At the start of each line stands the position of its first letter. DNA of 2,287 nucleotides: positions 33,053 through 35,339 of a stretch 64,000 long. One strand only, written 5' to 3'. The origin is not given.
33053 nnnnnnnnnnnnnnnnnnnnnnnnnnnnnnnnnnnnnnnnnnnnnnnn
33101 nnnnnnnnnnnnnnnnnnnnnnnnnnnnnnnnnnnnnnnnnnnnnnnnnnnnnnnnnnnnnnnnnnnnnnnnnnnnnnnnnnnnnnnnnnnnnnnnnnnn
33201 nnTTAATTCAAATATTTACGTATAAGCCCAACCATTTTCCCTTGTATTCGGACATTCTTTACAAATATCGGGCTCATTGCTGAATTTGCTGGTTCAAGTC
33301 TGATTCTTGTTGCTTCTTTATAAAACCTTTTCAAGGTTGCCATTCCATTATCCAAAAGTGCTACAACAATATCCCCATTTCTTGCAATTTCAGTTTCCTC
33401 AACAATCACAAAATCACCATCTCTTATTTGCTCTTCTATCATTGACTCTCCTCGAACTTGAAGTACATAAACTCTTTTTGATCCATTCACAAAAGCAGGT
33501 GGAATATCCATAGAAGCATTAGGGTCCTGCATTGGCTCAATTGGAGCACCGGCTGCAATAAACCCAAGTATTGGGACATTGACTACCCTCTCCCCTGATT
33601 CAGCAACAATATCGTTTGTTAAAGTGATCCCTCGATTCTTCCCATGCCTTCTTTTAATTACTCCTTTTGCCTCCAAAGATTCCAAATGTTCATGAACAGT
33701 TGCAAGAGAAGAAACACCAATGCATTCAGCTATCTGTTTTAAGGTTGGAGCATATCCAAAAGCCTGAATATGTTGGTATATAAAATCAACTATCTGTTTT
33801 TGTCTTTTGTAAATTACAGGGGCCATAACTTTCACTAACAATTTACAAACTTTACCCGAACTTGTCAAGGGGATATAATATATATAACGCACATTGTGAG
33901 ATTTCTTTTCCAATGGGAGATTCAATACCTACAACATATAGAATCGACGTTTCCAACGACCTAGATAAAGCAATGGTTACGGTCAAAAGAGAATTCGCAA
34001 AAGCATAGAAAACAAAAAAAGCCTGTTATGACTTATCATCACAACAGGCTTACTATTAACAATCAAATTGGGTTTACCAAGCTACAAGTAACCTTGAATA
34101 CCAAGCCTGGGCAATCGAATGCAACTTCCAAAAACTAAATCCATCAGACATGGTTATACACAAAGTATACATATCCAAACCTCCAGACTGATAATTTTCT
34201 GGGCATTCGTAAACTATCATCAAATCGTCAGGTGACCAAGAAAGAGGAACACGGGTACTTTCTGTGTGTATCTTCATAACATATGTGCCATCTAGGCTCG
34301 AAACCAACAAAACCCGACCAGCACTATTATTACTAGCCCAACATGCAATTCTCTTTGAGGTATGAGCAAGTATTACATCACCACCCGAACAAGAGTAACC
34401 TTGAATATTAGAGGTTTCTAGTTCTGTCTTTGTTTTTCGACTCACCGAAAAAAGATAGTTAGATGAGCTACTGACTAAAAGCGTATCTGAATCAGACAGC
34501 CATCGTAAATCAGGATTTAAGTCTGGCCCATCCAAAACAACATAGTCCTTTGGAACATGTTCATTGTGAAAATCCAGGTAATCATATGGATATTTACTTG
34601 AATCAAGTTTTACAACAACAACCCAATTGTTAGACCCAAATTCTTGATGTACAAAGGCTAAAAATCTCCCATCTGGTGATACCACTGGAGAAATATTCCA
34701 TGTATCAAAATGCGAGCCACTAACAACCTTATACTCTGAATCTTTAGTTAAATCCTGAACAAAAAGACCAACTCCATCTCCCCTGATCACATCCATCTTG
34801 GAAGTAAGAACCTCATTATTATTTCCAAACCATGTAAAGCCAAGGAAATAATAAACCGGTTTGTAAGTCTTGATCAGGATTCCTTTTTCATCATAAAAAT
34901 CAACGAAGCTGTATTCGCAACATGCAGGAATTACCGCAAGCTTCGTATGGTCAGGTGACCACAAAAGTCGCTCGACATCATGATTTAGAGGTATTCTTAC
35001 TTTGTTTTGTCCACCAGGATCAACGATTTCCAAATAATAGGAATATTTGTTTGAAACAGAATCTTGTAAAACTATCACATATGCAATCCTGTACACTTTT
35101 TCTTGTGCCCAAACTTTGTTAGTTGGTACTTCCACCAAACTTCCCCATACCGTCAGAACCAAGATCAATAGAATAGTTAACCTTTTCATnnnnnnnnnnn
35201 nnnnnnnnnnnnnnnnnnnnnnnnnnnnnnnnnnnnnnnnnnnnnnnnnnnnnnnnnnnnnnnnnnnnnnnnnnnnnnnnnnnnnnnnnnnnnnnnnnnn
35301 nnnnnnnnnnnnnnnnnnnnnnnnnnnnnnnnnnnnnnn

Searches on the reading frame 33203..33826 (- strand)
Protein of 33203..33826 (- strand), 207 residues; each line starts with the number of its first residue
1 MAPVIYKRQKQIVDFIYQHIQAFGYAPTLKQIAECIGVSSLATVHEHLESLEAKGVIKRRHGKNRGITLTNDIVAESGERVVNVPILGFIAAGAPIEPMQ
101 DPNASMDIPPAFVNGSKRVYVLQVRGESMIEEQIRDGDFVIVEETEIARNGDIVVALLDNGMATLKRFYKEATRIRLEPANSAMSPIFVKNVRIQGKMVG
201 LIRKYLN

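Call 7: find_related_loci(query=window:33203-33826:-, collection=genome_contigs, flank=4000)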
Query window:33203-33826:- (207 aa) in genome_contigs; peptide patterns used: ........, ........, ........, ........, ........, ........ (x = any residue, [..] = any of these).
382 stretches matched a pattern; 255 encode a relative of the query (tblastn E <= 1e-3); the best 80 are kept; 80 distinct loci.
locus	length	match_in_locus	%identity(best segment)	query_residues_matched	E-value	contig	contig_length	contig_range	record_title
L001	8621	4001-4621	75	1-207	2e-104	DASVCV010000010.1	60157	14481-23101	MAG TPA_asm: Patescibacteria group bacterium isolate SMAG_U2016 k141_556111, whole genome shotgun sequence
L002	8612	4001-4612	77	1-205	1e-102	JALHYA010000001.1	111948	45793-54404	MAG: Patescibacteria group bacterium isolate PFL142 seq_158811, whole genome shotgun sequence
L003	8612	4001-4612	78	1-205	3e-102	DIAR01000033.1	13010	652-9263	MAG TPA_asm: Candidatus Woesebacteria bacterium UBA5073 UBA5073_contig_40947, whole genome shotgun sequence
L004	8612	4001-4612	76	1-205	8e-102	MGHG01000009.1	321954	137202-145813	MAG: Candidatus Woesebacteria bacterium RIFCSPLOWO2_01_FULL_39_23 rifcsplowo2_01_scaffold_4, whole genome shotgun sequen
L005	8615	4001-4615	76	1-205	1e-101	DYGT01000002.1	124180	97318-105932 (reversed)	MAG TPA_asm: Candidatus Microgenomatus sp. isolate BE2012_6_40_25 Afr_mines_BE2012_74_length_124180_cov_10_631952, whole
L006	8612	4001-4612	76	1-205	2e-101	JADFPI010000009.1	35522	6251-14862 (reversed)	MAG: Patescibacteria group bacterium isolate B72T1L10 B72T1L10_NODE1263, whole genome shotgun sequence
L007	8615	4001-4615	75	1-205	2e-101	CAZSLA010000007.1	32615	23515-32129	MAG TPA_asm: uncultured Gammaproteobacteria bacterium isolate binchicken_co60_48 genome assembly, contig: NODE_1934_leng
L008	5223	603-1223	74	1-207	5e-101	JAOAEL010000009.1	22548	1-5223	MAG: Patescibacteria group bacterium isolate SKW259 NODE_9_length_22548_cov_6.030350, whole genome shotgun sequence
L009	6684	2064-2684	74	1-207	3e-101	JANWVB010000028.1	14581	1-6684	MAG: Patescibacteria group bacterium isolate SKYG105 NODE_28_length_14581_cov_3.653199, whole genome shotgun sequence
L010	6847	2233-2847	73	1-205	6e-101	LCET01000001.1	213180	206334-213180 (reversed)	MAG: Candidatus Woesebacteria bacterium GW2011_GWC1_42_9 UV51_C0001, whole genome shotgun sequence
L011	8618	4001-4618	76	1-207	1e-100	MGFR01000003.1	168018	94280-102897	MAG: Candidatus Woesebacteria bacterium RBG_13_46_13 RBG_13_scaffold_2, whole genome shotgun sequence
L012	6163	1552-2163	76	1-205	4e-100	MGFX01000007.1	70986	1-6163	MAG: Candidatus Woesebacteria bacterium RBG_16_42_24 RBG_16_scaffold_246, whole genome shotgun sequence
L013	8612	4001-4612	75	1-205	4e-100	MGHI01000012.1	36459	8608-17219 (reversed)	MAG: Candidatus Woesebacteria bacterium RIFCSPLOWO2_01_FULL_39_61 rifcsplowo2_01_scaffold_1423, whole genome shotgun seq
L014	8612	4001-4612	75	1-205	1e-99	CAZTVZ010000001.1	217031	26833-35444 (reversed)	MAG TPA_asm: uncultured Gammaproteobacteria bacterium isolate binchicken_co27_378 genome assembly, contig: NODE_55_lengt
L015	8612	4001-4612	75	1-205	6e-100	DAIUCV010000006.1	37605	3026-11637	MAG TPA_asm: Patescibacteria group bacterium isolate CTOTU14580 NODE_53_length_37605_cov_8.616485, whole genome shotgun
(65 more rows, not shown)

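Call 8: find_encoding_contigs(protein=window:33203-33826:-, flank=5000, max_places=10)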
Protein window:33203-33826:- (207 aa): 2 contigs read that carry it; 2 places shown.
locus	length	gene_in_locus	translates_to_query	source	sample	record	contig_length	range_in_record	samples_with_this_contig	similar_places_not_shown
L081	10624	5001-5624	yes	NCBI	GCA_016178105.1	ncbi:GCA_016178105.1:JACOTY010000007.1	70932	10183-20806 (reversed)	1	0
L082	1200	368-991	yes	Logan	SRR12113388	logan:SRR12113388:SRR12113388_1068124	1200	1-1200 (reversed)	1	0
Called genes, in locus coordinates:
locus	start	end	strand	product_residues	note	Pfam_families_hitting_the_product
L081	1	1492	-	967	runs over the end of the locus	PF00005:ABC_tran (faint), PF02463:SMC_N (faint), PF13304:AAA_21 (faint), PF13481:AAA_25 (faint), PF13555:AAA_29 (faint), PF20703:nSTAND1 (faint), PF17760:UvrA_inter, PF17755:UvrA_DNA-bind, +2 more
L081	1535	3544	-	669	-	PF04851:ResIII, PF17757:UvrB_inter, PF27431:UvrB_3rd, PF00271:Helicase_C, PF12344:UvrB, PF02151:UVR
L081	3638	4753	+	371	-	-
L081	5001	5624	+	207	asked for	PF01726:LexA_DNA_bind, PF00717:Peptidase_S24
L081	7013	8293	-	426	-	PF03952:Enolase_N, PF00113:Enolase_C, PF13378:MR_MLE_C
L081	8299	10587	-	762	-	PF01326:PPDK_N, PF00391:PEP-utilizers, PF02896:PEP-utilizers_C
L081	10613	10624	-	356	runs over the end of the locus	PF10432:bact-PGI_C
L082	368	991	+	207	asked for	PF01726:LexA_DNA_bind, PF00717:Peptidase_S24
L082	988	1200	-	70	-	?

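Call 14: find_related_loci(query=window:33203-33826:-, collection=metagenome_contigs, flank=2500)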
Query window:33203-33826:- (207 aa) in metagenome_contigs; peptide patterns used: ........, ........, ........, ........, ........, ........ (x = any residue, [..] = any of these).
600 stretches matched a pattern (row limit reached: there are more); 454 encode a relative of the query (tblastn E <= 1e-3); the best 80 are kept; 80 distinct loci.
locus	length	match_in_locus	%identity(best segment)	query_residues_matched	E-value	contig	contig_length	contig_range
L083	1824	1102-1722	94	1-207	3e-141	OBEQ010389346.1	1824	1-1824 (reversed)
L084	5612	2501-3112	77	1-205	8e-103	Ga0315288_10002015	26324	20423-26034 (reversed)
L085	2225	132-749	75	1-206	3e-107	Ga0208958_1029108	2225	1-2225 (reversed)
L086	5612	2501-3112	78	1-205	1e-102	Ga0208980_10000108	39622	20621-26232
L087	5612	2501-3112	76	1-205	4e-102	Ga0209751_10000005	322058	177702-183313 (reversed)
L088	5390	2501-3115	75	1-206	8e-102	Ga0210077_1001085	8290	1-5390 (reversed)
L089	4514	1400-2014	75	1-206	4e-102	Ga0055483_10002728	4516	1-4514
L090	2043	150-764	76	1-205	3e-107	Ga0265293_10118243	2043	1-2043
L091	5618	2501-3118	75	1-207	3e-101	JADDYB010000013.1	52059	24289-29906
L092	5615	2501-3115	73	1-205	3e-101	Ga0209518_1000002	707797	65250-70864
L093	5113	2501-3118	75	1-207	3e-101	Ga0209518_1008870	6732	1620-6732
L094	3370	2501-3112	76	1-205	2e-101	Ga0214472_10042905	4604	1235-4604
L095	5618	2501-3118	76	1-207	7e-101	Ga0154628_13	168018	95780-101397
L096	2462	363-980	76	1-207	3e-104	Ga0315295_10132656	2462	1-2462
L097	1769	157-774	76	1-207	2e-106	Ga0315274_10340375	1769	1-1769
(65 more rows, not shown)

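Call 30: search_protein_families(library=pfam, proteins=[window:33203-33826:-], max_evalue=0.1)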
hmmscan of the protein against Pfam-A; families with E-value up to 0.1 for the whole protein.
window:33203-33826:- (207 aa): 16 families
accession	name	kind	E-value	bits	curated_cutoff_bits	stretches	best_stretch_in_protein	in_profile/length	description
PF00717.28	Peptidase_S24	-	5.9e-31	107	23.3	1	85-199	1-116/116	Peptidase S24-like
PF01726.22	LexA_DNA_bind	-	1.2e-17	63.9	23.7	1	7-66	6-65/65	LexA DNA binding domain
PF00392.27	GntR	-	0.0022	18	27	1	27-63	25-60/64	Bacterial regulatory proteins, gntR family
PF08220.18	HTH_DeoR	-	0.0032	17.6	21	1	8-62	1-49/57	DeoR-like helix-turn-helix domain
PF13545.12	HTH_Crp_2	-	0.0044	17.4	27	1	27-71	23-63/70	Crp-like helix-turn-helix domain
PF01978.25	TrmB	-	0.0055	17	25.6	1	28-63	24-58/68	Sugar-specific transcriptional regulator TrmB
PF12802.13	MarR_2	-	0.008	16.8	27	1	22-60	20-53/61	MarR family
PF12840.13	HTH_20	-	0.0096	16.3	27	1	27-59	19-50/51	Helix-turn-helix domain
PF13412.12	HTH_24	-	0.012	15.7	21.9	1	28-58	19-48/48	Winged helix-turn-helix DNA-binding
PF11740.13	KfrA_N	-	0.015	16.5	26.1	1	18-54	10-46/113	Plasmid replication region DNA-binding N-term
PF02082.26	Rrf2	-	0.02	15.5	30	1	28-72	25-68/132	Iron-dependent Transcriptional regulator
PF22979.2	HTH_69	-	0.025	14.9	27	1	26-61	26-60/69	Winged helix-turn-helix domain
PF09339.16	HTH_IclR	-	0.038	14.2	22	1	28-59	20-50/52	IclR helix-turn-helix domain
PF08279.18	HTH_11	-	0.043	14.1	25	1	28-57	17-46/55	HTH domain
PF05732.17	RepL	-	0.08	12.9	20.3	0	27-73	76-119/164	Firmicute plasmid replication protein (RepL)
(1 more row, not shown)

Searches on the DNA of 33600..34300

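Call 36: search_rna_families(source=window, start=33600, end=34300, threshold=evalue, max_evalue=1)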
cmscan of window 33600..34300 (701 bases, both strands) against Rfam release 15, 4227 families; matches with E-value up to 1: 0.
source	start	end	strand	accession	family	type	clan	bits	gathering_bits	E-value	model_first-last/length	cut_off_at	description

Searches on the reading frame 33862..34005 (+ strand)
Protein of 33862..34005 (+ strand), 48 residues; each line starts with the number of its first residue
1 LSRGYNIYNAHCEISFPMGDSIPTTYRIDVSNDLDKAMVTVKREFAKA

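Call 30: search_protein_families(library=pfam, proteins=[window:33862-34005:+], max_evalue=0.1)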
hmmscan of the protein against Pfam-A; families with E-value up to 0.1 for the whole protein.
seq(48 aa): 0 families

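Call 31: find_homologous_proteins(query=window:33862-34005:+, max_evalue=10)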
Query seq(48 aa): no candidate shares three 5-residue words with the query. No homologue found.

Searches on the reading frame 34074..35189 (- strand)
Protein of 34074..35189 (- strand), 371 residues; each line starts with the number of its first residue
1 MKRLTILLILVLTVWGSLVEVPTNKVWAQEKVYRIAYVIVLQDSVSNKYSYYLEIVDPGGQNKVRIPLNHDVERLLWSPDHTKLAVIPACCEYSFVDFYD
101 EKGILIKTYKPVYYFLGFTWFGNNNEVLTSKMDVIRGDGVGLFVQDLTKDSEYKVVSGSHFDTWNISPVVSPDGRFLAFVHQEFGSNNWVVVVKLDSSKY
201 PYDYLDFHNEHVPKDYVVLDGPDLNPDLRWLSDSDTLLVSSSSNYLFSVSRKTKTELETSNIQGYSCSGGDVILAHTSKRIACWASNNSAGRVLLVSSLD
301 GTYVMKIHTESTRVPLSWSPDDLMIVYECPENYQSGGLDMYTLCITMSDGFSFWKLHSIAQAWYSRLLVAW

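Call 30: search_protein_families(library=pfam, proteins=[window:34074-35189:-], max_evalue=0.1)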
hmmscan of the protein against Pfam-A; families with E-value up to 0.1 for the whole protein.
window:34074-35189:- (371 aa): 4 families
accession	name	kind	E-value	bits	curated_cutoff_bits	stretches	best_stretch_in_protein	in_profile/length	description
PF07676.18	PD40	-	0.00019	21.7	20.9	1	164-180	10-26/38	WD40-like Beta Propeller Repeat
PF21003.3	NucS_N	-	0.021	15.2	23.9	0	287-331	22-64/100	Endonuclease NucS N-terminal PH-like domain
PF25174.1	Beta-prop_THOC3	-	0.027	13.9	305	0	285-327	229-271/272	THOC3 beta-propeller domain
PF23389.1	Beta-prop_WDR19_1st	-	0.063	12.7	27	0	50-88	19-57/325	WDR19 first beta-propeller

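Call 42: find_homologous_proteins(query=window:34074-35189:-, max_evalue=0.001)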
Query window:34074-35189:- (371 aa): 4 proteins with E <= 0.001 among 4771 candidates.
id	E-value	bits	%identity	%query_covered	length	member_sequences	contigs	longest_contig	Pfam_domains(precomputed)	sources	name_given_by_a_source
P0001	1.5e-253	859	100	100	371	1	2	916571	-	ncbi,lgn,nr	ncbi:PD40 domain-containing protein [Candidatus Woesebacteria bacterium]|nr:PD40 domain-containing p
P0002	3.5e-7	48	29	31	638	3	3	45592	PF25174.2,PF26549.1,PF00930.28,PF26550.2,PF02897.22,PF07676.19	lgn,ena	-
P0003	7.7e-5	40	28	31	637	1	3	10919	PF23389.2,PF25174.2,PF26549.1,PF00930.28,PF26550.2,PF02897.22,PF07676.19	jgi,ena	-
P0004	7.3e-4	37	27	29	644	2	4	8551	PF26549.1,PF00930.28,PF26550.2,PF02897.22,PF07676.19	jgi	jgi:Tol biopolymer transport system component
